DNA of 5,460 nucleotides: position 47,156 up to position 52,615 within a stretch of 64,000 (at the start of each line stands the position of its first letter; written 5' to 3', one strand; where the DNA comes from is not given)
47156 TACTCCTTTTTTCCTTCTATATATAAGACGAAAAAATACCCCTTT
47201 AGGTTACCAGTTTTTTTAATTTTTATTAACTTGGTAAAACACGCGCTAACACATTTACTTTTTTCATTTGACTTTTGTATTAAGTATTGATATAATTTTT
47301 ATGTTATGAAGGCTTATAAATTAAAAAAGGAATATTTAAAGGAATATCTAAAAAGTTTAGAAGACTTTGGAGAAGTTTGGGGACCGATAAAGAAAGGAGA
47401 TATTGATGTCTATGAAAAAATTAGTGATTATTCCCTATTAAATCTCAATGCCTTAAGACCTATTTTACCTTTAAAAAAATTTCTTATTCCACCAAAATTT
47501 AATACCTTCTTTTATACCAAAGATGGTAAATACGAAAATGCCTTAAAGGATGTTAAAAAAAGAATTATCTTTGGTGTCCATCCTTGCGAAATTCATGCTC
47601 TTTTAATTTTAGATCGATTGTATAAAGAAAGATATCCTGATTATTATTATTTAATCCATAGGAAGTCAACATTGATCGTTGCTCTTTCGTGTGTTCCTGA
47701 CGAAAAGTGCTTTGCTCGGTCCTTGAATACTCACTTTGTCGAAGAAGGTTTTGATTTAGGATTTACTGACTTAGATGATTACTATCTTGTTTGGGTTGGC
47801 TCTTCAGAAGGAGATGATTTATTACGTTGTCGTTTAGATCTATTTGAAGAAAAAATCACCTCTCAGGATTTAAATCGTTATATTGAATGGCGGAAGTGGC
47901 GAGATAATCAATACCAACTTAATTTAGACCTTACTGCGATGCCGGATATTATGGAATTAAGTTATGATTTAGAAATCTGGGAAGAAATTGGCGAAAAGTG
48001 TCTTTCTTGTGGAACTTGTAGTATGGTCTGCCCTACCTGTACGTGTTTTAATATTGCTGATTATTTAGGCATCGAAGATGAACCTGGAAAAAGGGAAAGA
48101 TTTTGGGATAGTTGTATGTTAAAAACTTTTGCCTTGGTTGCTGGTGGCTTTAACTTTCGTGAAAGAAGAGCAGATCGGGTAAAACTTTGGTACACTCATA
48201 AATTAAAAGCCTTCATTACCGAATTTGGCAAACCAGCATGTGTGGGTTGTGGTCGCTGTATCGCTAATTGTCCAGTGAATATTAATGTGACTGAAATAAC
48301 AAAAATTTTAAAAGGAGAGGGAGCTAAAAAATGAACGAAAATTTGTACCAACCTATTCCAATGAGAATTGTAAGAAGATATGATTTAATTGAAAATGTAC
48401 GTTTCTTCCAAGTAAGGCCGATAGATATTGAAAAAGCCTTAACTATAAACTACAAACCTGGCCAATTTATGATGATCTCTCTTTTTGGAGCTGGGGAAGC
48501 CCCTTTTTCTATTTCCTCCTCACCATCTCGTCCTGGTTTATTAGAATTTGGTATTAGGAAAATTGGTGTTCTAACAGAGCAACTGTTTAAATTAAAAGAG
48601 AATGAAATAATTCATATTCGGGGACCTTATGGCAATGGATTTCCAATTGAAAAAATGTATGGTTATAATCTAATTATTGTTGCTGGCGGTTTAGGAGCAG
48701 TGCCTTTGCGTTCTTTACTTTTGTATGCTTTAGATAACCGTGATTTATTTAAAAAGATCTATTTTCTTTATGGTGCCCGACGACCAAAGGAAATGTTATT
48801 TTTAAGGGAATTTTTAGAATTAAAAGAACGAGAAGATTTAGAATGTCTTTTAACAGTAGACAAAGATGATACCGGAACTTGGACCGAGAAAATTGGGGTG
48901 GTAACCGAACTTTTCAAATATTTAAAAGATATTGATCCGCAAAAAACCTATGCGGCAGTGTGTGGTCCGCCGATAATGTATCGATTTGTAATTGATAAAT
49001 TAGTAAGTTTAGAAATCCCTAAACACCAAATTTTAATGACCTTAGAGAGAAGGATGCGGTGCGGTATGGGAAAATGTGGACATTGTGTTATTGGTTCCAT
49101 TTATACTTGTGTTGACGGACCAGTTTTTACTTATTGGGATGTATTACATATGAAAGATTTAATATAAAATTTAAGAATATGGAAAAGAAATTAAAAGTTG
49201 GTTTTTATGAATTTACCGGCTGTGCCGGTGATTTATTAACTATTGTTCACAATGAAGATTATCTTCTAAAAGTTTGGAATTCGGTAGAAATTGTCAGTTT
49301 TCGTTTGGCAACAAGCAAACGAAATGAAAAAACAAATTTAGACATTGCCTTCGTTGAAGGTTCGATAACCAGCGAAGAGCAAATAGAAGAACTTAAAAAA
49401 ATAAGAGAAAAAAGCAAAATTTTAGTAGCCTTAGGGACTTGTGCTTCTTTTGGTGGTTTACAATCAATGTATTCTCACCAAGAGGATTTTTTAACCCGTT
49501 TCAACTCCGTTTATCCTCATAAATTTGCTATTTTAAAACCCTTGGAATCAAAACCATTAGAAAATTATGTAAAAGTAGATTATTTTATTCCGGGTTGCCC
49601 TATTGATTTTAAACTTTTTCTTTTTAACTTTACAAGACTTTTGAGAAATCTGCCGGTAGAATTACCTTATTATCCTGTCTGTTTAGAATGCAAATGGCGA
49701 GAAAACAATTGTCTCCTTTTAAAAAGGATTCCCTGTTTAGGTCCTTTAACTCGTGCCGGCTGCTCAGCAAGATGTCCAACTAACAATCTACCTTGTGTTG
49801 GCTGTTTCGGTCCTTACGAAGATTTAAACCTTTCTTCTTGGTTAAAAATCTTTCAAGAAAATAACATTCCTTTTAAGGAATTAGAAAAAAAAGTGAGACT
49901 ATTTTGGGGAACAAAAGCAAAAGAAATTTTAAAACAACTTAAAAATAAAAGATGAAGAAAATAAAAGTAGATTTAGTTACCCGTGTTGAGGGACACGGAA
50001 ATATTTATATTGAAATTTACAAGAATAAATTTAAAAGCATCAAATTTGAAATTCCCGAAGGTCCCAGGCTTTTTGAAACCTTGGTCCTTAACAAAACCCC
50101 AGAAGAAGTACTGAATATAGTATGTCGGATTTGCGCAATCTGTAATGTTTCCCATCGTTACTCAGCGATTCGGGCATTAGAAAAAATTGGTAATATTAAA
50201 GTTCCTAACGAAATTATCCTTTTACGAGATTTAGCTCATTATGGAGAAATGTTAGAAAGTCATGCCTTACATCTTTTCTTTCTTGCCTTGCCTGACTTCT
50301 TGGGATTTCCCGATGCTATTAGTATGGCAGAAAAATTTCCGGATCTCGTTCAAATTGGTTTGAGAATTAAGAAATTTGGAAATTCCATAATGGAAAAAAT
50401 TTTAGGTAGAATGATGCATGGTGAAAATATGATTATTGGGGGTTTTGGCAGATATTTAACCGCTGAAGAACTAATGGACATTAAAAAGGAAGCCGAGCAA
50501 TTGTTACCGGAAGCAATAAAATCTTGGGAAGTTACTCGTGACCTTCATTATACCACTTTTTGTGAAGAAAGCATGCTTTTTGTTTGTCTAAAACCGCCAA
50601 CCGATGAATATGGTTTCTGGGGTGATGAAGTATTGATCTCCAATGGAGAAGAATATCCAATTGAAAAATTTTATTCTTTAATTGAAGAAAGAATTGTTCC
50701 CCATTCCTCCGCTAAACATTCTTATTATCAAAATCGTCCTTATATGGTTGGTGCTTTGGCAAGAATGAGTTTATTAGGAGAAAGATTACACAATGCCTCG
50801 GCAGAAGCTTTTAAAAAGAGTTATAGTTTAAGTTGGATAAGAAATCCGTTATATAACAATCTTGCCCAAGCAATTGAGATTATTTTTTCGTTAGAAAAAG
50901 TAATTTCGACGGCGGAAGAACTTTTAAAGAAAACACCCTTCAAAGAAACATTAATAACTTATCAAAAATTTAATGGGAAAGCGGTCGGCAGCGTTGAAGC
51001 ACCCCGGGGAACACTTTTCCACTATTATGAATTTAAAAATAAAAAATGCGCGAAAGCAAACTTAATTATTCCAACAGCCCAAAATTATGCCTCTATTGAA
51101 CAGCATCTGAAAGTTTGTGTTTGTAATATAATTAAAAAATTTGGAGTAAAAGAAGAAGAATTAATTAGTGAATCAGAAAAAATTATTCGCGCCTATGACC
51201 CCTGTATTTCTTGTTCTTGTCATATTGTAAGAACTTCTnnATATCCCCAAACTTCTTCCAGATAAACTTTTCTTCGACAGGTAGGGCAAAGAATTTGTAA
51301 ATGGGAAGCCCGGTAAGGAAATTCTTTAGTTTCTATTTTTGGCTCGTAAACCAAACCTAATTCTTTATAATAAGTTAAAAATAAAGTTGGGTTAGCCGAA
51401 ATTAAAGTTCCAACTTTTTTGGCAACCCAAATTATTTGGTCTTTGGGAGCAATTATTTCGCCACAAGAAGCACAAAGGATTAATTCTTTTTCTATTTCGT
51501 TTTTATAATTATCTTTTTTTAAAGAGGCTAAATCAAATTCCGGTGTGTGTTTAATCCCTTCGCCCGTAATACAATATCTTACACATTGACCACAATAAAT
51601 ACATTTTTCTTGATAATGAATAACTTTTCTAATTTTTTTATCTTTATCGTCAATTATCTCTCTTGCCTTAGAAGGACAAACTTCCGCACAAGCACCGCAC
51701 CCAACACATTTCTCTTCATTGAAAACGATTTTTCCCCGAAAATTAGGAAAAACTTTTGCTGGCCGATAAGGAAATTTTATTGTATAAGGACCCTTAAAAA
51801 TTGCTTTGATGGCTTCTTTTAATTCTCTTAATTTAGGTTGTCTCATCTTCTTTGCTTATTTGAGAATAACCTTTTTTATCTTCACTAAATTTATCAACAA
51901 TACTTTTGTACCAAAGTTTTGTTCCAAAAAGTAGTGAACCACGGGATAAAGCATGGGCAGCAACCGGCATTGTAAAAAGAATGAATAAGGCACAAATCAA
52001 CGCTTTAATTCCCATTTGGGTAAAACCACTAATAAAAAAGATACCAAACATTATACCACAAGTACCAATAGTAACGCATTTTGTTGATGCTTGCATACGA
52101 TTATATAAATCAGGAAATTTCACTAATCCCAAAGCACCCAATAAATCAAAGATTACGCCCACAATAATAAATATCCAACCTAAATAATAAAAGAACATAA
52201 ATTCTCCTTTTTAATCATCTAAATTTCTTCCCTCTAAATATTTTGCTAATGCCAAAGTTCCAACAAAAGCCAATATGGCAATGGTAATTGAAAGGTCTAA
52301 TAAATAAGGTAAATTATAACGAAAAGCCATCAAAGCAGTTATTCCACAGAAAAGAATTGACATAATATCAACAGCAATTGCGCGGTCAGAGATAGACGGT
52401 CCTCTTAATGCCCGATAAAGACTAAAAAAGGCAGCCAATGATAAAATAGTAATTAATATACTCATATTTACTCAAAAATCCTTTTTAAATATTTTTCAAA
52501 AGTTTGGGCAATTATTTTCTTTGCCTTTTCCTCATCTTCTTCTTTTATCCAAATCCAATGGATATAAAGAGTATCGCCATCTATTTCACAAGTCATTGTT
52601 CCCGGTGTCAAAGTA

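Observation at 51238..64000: Membrane-bound group-4 [NiFe] hydrogenase with Mrp antiporter, Mo-enzyme-like and FNR-like subunits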

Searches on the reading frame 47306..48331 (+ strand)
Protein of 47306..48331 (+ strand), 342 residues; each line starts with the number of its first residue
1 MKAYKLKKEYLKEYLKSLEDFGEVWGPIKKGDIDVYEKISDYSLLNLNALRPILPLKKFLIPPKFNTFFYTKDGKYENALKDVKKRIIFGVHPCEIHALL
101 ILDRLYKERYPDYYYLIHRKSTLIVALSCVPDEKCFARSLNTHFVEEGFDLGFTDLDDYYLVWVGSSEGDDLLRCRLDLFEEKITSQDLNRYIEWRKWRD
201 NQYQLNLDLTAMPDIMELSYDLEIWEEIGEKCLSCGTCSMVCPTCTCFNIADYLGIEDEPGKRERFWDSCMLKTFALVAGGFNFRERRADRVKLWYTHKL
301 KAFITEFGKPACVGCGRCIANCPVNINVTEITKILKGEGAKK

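Call 24: search_protein_families(library=ncbifam, proteins=[window:47306-48331:+], max_evalue=0.00001)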
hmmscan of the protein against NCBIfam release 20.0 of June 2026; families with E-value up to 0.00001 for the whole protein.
window:47306-48331:+ (342 aa): 5 families
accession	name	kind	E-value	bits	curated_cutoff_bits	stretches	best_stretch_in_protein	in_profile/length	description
NF040829.1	sulfhyd_ShyB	equivalog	4.7e-85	285.5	690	1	1-331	1-325/334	NAD(P)-dependent hydrogenase/sulfhydrogenase 2 subunit beta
NF040833.1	sulfhyd_HydB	equivalog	1.4e-79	267.6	750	1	1-334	1-335/367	NADPH-dependent hydrogenase/sulfhydrogenase 1 subunit beta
TIGR02910.1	sulfite_red_A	equivalog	2.8e-44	151.8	323.15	1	4-336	3-327/334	anaerobic sulfite reductase subunit AsrA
TIGR01971.1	NuoI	subfamily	6.1e-06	25.8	113.05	0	229-252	41-63/121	NADH-quinone oxidoreductase, chain I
TIGR02512.1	FeFe_hydrog_A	subfamily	7.9e-06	25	405.95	0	302-332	42-71/375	[FeFe] hydrogenase, group A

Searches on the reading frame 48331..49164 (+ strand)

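Call 6: search_protein_families(library=pfam, proteins=[window:48331-49164:+], max_evalue=0.01)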
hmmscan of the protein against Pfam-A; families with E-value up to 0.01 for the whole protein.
window:48331-49164:+ (278 aa): 3 families
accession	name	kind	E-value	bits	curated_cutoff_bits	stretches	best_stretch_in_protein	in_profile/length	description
PF00175.26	NAD_binding_1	-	6.1e-14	53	22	1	117-220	2-107/109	Oxidoreductase NAD-binding domain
PF10418.14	DHODB_Fe-S_bind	-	4.6e-11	42.7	23.9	1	239-271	1-40/41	Iron-sulfur cluster binding domain of dihydroorotate dehydrogenase B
PF00970.30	FAD_binding_6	-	5.2e-06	27.2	21.1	1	12-102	3-96/99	Oxidoreductase FAD-binding domain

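Call 24: search_protein_families(library=ncbifam, proteins=[window:48331-49164:+], max_evalue=0.00001)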
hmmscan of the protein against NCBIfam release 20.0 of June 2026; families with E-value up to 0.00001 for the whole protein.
window:48331-49164:+ (278 aa): 20 families
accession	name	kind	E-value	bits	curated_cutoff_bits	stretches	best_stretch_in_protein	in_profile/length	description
NF006220.0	PRK08345.1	subfamily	1.5e-91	306.7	395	1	2-278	4-294/294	cytochrome-c3 hydrogenase subunit gamma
NF040830.1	sulfhyd_ShyC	equivalog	2.6e-75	253.3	600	1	4-278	2-288/288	NAD(P)-dependent hydrogenase/sulfhydrogenase 2 subunit gamma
NF040835.1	sulfhyd_HydG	equivalog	3.7e-67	226.6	650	1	2-274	11-287/292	NADPH-dependent hydrogenase/sulfhydrogenase 1 subunit gamma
TIGR02911.1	sulfite_red_B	equivalog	7.2e-56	189.2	288.6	1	38-269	28-254/261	anaerobic sulfite reductase subunit AsrB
NF000796.0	PRK00054.1-1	equivalog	1.2e-41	142.6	224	1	28-268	18-232/254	dihydroorotate dehydrogenase electron transfer subunit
NF000798.0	PRK00054.1-3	equivalog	6.8e-24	84.8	219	1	39-271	29-242/244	dihydroorotate dehydrogenase electron transfer subunit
NF004862.0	PRK06222.1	subfamily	1.5e-21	77.2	220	1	12-267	3-244/281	sulfide/dihydroorotate dehydrogenase-like FAD/NAD-binding protein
NF009414.0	PRK12778.1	equivalog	2e-19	69.3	1103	1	12-267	3-244/752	bifunctional dihydroorotate dehydrogenase B NAD binding subunit/NADPH-dependent glutamate synthase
TIGR01941.1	nqrF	equivalog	4.8e-18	65.3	295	1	77-236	238-400/405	NADH:ubiquinone reductase (Na(+)-transporting) subunit F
NF005963.0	PRK08051.1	equivalog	6.3e-16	58.4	230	1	31-225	21-215/233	NAD(P)H-flavin reductase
NF045803.1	MethMoxFADbindMmoC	equivalog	7.3e-16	57.9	500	1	19-236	117-337/343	aromatic/alkene monooxygenase hydroxylase FAD-binding subunit MmoC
NF004470.0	PRK05802.1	equivalog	8.9e-16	57.8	313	1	11-254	68-303/330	sulfide/dihydroorotate dehydrogenase-like FAD/NAD-binding protein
NF000799.0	PRK00054.1-4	equivalog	1.4e-15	57.1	314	1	43-271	35-256/258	dihydroorotate dehydrogenase electron transfer subunit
NF052252.1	flav_redu_LuxG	exception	1.8e-14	53.5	340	1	33-226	20-215/232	flavin mononucleotide reductase LuxG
NF058606.1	GlBtMonoRdsGbcB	equivalog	2.6e-13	49.6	500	1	32-216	34-224/362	glycine betaine monooxygenase reductase subunit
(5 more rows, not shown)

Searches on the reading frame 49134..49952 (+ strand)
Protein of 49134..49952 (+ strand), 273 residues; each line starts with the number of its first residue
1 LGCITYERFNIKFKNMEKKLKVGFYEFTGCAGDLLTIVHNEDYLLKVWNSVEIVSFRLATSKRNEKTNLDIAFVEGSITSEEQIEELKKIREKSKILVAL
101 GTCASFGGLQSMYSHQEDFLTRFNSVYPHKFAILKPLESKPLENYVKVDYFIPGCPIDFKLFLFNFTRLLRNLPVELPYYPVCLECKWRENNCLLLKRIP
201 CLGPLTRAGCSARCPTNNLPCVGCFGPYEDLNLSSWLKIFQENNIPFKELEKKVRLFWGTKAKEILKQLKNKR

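Call 6: search_protein_families(library=pfam, proteins=[window:49134-49952:+], max_evalue=0.01)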
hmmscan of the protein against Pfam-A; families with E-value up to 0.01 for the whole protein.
window:49134-49952:+ (273 aa): 1 family
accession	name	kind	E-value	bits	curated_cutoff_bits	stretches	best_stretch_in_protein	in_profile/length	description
PF01058.29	Oxidored_q6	-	2.2e-22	79.6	27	1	30-158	1-117/128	NADH ubiquinone oxidoreductase, 20 Kd subunit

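Call 24: search_protein_families(library=ncbifam, proteins=[window:49134-49952:+], max_evalue=0.00001)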
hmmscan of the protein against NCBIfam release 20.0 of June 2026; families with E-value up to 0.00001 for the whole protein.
window:49134-49952:+ (273 aa): 4 families
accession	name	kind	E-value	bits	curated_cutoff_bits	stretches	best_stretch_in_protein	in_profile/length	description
NF040836.1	sulfhyd_HydD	equivalog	1.8e-57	194.5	500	1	17-263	3-250/261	NADPH-dependent hydrogenase/sulfhydrogenase 1 subunit delta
NF040831.1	sulfhyd_ShyD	equivalog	5.5e-53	180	460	1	20-257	1-237/240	NAD(P)-dependent hydrogenase/sulfhydrogenase 2 subunit delta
NF045875.1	F420_non_VhuG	exception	7.9e-32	110.6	450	2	16-191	1-185/286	F420-non-reducing hydrogenase subunit VhuG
TIGR03294.1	FrhG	equivalog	3.6e-19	69.4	245.5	1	20-170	2-141/228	coenzyme F420 hydrogenase subunit gamma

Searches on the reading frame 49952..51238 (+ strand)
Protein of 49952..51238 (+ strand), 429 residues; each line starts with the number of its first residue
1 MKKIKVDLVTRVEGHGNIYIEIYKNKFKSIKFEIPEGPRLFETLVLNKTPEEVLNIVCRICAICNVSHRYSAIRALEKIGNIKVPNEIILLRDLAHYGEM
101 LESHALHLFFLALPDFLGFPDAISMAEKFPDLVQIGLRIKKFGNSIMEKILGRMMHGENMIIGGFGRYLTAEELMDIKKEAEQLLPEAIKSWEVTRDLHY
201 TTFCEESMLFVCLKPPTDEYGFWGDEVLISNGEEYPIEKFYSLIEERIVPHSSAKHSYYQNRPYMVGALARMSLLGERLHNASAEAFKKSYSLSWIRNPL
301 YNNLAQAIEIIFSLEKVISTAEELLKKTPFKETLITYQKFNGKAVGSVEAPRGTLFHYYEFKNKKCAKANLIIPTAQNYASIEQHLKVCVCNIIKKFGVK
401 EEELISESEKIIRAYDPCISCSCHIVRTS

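Call 6: search_protein_families(library=pfam, proteins=[window:49952-51238:+], max_evalue=0.01)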
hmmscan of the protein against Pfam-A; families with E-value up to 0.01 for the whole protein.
window:49952-51238:+ (429 aa): 2 families
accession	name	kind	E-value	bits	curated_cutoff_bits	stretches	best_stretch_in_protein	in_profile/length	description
PF00374.24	NiFeSe_Hases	-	1.4e-29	103.9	25.8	2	254-424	324-508/508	Nickel-dependent hydrogenase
PF00346.24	Complex1_49kDa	-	0.0076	15.8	24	0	315-384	177-245/271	Respiratory-chain NADH dehydrogenase, 49 Kd subunit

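Call 24: search_protein_families(library=ncbifam, proteins=[window:49952-51238:+], max_evalue=0.00001)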
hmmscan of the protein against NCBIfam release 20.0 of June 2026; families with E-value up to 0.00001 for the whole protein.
window:49952-51238:+ (429 aa): 9 families
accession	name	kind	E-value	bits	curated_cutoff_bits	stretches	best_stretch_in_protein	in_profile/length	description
NF040828.1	sulfhyd_ShyA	equivalog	1.4e-104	350.3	700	1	4-427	3-414/415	NAD(P)-dependent hydrogenase/sulfhydrogenase 2 subunit alpha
NF040832.1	sulfhyd_HydA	equivalog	3e-101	339.6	880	1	4-427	5-425/426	NADPH-dependent hydrogenase/sulfhydrogenase 1 subunit alpha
NF041785.2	VhuA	equivalog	1.3e-45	155.7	800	2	1-193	1-200/418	F420-non-reducing hydrogenase Vhu subunit A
NF033181.1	NiFeSe_hydrog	equivalog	1.7e-40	139.4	600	2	1-140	1-139/507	nickel-dependent hydrogenase large subunit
NF045518.1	H2_NiFeSe_large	exception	1.4e-35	123.1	780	2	3-129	3-128/485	NiFeSe hydrogenase large subunit HysA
TIGR03295.1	frhA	equivalog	1.9e-35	122.6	392.5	1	2-426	3-397/412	coenzyme F420 hydrogenase subunit alpha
NF007778.0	PRK10467.1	equivalog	4.4e-20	71.5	969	1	2-120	3-120/567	hydrogenase 2 large subunit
NF007550.0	PRK10170.1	equivalog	2.5e-15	55.9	1101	1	3-124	18-139/597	Ni/Fe-hydrogenase large subunit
NF041786.2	VhuU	equivalog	6.8e-06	25.8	70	0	409-426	12-29/45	F420-non-reducing hydrogenase selenoprotein subunit VhuU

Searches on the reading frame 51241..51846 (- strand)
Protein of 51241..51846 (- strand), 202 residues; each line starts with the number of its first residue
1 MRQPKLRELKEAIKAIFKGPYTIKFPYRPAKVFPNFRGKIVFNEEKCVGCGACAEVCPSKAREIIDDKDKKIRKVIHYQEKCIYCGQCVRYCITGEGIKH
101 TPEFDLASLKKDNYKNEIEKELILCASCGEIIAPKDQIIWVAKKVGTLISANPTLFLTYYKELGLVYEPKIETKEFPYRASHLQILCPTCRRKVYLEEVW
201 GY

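Call 6: search_protein_families(library=pfam, proteins=[window:51241-51846:-], max_evalue=0.01)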
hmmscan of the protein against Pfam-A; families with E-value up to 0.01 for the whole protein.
window:51241-51846:- (202 aa): 14 families
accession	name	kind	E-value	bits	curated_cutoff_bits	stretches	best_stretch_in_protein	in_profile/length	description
PF12838.12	Fer4_7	-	7e-14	52.5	27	2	46-95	1-51/52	4Fe-4S dicluster domain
PF00037.32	Fer4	-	1.4e-12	47.3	21.1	2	40-62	1-23/24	4Fe-4S binding domain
PF13237.11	Fer4_10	-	5.3e-09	36.3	25.5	1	39-92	1-52/53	4Fe-4S dicluster domain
PF13187.11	Fer4_9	-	5.9e-08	33.1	27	1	46-94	1-49/52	4Fe-4S dicluster domain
PF12797.12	Fer4_2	-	1.8e-07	31.1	24.5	1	39-59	2-22/22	4Fe-4S binding domain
PF12837.12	Fer4_6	-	2.5e-07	30.8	25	1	39-60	1-22/24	4Fe-4S binding domain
PF14697.11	Fer4_21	-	2.7e-07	31.1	35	1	43-94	4-53/59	4Fe-4S dicluster domain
PF13183.11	Fer4_8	-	4.5e-06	27.5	27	1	45-59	3-17/68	4Fe-4S dicluster domain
PF13459.11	Fer4_15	-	0.00029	21.9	22.4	0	40-69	1-30/66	4Fe-4S single cluster domain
PF13484.11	Fer4_16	-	0.0015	19.7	30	0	46-78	1-32/66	4Fe-4S double cluster binding domain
PF12798.12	Fer4_3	-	0.0029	18.7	27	1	47-61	1-15/15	4Fe-4S binding domain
PF25160.1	LdpA_Fe-S-bd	-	0.0033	17.6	27.6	1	43-60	24-41/49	LdpA Fe-S cluster-binding domain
PF13534.11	Fer4_17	-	0.0037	18.2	22.2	0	46-93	1-57/61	4Fe-4S dicluster domain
PF12800.12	Fer4_4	-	0.0099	16.6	24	1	45-58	2-15/17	4Fe-4S binding domain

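Call 8: search_protein_families(library=ncbifam, proteins=[window:51241-51846:-], max_evalue=0.01)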
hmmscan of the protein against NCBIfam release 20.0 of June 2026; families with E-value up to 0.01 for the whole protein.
window:51241-51846:- (202 aa): 75 families (the best 25 are shown)
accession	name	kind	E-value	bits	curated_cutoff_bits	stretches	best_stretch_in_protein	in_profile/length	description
NF009053.0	PRK12387.1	subfamily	8.5e-27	94.1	204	1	15-148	8-140/180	formate hydrogenlyase complex iron-sulfur subunit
NF006076.0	PRK08222.1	equivalog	3.6e-25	88.8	270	1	13-142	5-134/181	hydrogenase 4 subunit H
NF006221.0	PRK08348.1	subfamily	2e-24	85.8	124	1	7-117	5-109/136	NADH-plastoquinone oxidoreductase subunit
TIGR01971.1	NuoI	subfamily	1.9e-20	72.7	113.05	1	12-117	5-117/121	NADH-quinone oxidoreductase, chain I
NF004537.0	PRK05888.1-3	equivalog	6.8e-17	61.6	163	1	12-117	30-149/204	NADH-quinone oxidoreductase subunit NuoI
TIGR00403.1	ndhI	equivalog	4.3e-14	52.5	302.35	1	17-114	34-135/183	NAD(P)H-quinone oxidoreductase subunit I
NF004536.0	PRK05888.1-1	equivalog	9.5e-14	51.1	212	1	6-123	14-139/180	NADH-quinone oxidoreductase subunit NuoI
NF004546.0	PRK05888.3-3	equivalog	1.3e-13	50.8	260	1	21-113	40-139/196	NADH-quinone oxidoreductase subunit NuoI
NF010590.0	PRK13984.1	equivalog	1.3e-13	50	946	1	11-104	16-114/611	putative oxidoreductase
NF004539.0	PRK05888.1-5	equivalog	1e-12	48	225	1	9-120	20-139/162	NADH-quinone oxidoreductase subunit NuoI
NF004543.0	PRK05888.2-5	equivalog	1.2e-12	47.8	243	1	12-96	26-114/217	NADH-quinone oxidoreductase subunit NuoI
NF040612.1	F420_dehyd_FpoI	exception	2.6e-12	46.7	180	1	6-93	3-95/135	F420H2 dehydrogenase subunit FpoI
NF042909.1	FMH_DH_FwdF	exception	3.1e-12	46.3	375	1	29-118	241-332/336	tungsten-dependent formylmethanofuran dehydrogenase subunit FwdF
NF004540.0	PRK05888.2-1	equivalog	3.9e-12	45.9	215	2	6-118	5-123/139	NADH-quinone oxidoreductase subunit NuoI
NF004541.0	PRK05888.2-2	equivalog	5.2e-12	45.9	217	1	9-101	24-114/168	NADH-quinone oxidoreductase subunit NuoI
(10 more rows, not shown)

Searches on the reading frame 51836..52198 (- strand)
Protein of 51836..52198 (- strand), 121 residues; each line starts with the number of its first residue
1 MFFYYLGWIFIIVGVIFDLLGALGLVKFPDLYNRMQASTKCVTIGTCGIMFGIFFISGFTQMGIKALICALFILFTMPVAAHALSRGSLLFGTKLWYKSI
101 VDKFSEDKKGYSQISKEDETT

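Call 6: search_protein_families(library=pfam, proteins=[window:51836-52198:-], max_evalue=0.01)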
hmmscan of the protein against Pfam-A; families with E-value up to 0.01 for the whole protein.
window:51836-52198:- (121 aa): 1 family
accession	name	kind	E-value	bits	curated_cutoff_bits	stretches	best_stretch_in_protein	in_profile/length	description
PF03334.19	PhaG_MnhG_YufB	-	2.5e-22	79.4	23.4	1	10-87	1-78/80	Na+/H+ antiporter subunit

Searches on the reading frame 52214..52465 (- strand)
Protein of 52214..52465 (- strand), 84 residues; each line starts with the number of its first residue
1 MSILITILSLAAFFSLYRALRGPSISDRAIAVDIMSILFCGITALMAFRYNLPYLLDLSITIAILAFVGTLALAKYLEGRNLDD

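Call 6: search_protein_families(library=pfam, proteins=[window:52214-52465:-], max_evalue=0.01)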
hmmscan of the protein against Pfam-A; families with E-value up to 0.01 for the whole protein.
window:52214-52465:- (84 aa): 1 family
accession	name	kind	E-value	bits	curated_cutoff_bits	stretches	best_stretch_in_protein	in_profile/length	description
PF04066.18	MrpF_PhaF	-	1.4e-15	57.9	23.3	1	27-78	2-53/53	Multiple resistance and pH regulation protein F (MrpF / PhaF)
